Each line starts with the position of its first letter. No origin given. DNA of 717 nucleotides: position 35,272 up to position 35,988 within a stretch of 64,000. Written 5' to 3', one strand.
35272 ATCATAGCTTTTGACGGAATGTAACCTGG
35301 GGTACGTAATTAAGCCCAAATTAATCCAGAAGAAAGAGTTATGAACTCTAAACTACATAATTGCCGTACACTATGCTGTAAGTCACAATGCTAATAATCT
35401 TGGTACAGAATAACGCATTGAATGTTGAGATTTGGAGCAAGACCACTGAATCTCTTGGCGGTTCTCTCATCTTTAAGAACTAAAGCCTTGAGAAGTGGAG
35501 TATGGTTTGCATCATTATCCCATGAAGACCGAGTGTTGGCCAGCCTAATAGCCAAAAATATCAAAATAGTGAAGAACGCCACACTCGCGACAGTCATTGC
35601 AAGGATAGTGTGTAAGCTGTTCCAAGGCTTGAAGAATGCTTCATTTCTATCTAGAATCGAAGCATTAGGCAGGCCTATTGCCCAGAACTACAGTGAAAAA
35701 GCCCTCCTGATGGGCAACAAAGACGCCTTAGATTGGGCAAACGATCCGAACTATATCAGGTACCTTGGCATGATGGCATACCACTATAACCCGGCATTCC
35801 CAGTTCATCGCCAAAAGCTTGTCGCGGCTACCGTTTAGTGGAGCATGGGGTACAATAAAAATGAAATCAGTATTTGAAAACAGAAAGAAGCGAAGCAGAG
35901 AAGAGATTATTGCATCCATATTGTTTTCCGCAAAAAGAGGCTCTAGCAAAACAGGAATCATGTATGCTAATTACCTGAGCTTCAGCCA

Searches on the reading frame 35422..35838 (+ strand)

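Call 5: search_protein_families(library=pfam, proteins=[window:35422-35838:+], max_evalue=0.001)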
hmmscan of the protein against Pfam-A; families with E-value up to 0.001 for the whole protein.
window:35422-35838:+ (138 aa): 0 families

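Call 7: search_protein_families(library=pfam, proteins=[window:35422-35838:+], max_evalue=5)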
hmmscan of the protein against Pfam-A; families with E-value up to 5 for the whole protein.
window:35422-35838:+ (138 aa): 1 family
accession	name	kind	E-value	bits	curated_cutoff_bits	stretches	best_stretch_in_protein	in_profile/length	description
PF04235.18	DUF418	-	0.13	12.6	23.6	1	22-84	33-92/163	Protein of unknown function (DUF418)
